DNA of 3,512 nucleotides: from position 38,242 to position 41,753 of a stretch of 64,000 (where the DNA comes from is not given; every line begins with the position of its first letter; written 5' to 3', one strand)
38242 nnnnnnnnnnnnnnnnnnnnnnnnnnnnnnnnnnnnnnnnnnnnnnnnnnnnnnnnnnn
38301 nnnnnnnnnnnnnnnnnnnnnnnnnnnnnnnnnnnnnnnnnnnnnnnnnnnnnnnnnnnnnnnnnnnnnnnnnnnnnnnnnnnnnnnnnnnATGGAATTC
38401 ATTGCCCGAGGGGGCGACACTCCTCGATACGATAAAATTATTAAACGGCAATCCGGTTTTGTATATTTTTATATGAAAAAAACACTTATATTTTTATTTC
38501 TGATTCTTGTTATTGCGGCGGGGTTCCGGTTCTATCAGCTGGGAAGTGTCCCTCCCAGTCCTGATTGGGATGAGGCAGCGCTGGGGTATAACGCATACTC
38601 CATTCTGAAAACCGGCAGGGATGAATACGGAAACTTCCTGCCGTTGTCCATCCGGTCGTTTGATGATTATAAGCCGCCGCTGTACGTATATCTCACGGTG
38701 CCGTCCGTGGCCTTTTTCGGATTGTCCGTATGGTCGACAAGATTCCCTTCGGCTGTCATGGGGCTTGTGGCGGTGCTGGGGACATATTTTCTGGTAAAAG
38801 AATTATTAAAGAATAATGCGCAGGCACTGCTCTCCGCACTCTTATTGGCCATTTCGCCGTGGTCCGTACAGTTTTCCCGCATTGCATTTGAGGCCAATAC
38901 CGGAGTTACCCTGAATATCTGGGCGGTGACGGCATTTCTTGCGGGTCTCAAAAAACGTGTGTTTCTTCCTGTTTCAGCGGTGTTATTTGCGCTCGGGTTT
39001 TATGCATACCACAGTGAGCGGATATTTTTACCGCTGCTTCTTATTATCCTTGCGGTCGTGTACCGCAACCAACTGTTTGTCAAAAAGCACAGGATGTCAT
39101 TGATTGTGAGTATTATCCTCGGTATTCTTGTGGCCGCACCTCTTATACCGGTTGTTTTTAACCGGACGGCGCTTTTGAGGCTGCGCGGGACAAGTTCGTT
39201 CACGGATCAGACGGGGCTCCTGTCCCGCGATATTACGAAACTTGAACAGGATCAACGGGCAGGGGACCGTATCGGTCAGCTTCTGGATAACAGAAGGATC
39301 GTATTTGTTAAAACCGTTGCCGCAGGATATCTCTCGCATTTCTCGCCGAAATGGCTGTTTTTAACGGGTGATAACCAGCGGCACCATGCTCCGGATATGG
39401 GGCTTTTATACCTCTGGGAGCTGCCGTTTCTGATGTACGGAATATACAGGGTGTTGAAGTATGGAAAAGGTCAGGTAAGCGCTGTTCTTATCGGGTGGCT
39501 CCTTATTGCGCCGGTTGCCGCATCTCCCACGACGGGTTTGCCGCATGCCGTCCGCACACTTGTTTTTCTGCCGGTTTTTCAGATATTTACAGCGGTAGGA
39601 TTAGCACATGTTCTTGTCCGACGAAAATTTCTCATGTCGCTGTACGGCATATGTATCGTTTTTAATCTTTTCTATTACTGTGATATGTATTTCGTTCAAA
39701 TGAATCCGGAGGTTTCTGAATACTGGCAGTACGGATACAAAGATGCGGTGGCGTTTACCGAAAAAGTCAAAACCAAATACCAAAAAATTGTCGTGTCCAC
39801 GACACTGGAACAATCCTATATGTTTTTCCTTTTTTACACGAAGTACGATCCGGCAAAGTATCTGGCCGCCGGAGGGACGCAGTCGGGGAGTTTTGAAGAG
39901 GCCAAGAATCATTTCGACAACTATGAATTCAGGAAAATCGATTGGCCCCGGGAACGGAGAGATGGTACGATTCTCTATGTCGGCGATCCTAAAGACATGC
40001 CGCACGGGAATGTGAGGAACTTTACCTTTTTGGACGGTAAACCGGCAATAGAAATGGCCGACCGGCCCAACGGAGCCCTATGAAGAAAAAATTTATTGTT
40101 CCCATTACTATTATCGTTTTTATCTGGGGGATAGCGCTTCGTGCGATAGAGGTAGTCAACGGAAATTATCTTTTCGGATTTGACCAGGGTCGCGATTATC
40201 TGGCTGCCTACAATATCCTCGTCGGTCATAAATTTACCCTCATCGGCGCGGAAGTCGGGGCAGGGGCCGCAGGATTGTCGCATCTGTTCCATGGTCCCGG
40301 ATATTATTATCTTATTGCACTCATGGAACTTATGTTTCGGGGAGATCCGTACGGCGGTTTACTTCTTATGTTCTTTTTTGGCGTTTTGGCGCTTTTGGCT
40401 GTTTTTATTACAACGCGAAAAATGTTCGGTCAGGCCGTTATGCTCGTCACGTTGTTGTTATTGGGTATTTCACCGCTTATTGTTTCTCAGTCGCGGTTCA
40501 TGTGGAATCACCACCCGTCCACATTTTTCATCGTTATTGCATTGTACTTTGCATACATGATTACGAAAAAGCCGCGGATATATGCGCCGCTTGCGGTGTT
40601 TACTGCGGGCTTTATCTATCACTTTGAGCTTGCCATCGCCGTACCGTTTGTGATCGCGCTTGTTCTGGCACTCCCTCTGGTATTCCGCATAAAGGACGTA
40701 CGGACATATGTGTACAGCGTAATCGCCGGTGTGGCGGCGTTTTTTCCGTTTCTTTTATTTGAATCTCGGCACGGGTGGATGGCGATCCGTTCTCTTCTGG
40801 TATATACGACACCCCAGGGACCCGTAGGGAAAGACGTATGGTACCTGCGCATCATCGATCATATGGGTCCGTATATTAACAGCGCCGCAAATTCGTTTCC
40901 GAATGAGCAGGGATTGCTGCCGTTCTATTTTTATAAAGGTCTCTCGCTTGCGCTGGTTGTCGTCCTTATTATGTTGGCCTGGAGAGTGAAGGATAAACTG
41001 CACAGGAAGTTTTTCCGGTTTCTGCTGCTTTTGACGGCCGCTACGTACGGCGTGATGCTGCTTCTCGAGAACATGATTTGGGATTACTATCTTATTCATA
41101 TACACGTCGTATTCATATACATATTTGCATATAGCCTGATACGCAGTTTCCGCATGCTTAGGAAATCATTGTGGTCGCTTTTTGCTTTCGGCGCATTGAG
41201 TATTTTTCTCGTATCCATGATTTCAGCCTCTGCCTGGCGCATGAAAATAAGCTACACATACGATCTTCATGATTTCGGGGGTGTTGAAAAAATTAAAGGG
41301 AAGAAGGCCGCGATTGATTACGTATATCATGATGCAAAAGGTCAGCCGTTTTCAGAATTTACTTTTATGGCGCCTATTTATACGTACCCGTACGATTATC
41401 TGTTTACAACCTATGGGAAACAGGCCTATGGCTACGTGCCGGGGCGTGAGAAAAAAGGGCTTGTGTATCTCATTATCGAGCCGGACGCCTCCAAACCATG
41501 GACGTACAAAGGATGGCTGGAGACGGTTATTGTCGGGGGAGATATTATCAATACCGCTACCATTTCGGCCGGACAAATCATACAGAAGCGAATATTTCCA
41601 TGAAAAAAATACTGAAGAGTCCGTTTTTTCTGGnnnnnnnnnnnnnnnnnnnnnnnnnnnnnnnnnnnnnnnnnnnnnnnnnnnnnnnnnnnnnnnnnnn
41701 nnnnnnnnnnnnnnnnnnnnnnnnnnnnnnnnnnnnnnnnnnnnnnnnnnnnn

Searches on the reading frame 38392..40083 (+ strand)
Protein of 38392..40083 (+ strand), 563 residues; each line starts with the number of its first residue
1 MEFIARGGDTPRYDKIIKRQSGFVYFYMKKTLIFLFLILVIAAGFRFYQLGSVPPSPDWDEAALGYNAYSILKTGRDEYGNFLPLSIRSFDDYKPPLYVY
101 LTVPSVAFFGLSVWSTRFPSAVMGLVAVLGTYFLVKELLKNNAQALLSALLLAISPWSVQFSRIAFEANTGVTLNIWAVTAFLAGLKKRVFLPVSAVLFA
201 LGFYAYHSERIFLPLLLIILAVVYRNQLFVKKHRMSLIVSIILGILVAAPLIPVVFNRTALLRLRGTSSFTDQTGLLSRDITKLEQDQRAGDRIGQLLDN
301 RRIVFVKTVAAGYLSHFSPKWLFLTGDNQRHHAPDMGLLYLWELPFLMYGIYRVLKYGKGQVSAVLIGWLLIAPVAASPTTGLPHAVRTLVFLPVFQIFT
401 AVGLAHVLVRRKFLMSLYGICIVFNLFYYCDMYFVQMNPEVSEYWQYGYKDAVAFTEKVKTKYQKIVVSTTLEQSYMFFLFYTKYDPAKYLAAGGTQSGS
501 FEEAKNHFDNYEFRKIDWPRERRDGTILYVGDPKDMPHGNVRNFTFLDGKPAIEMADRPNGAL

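Call 23: search_protein_families(library=pfam, proteins=[window:38392-40083:+], max_evalue=0.00001)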
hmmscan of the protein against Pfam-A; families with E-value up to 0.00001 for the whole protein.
window:38392-40083:+ (563 aa): 2 families
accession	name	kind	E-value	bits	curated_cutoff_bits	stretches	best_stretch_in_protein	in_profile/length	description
PF13231.12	PMT_2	-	3e-13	50.7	26.1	1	94-249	2-156/160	Dolichyl-phosphate-mannose-protein mannosyltransferase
PF02366.24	PMT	-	1e-06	28.9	22.7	1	38-165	3-134/245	Dolichyl-phosphate-mannose-protein mannosyltransferase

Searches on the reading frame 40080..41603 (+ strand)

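Call 23: search_protein_families(library=pfam, proteins=[window:40080-41603:+], max_evalue=0.00001)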
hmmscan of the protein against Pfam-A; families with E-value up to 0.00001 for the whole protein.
window:40080-41603:+ (507 aa): 1 family
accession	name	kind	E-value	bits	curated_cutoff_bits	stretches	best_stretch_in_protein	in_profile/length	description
PF13231.12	PMT_2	-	8.3e-08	33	26.1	1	71-226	2-159/160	Dolichyl-phosphate-mannose-protein mannosyltransferase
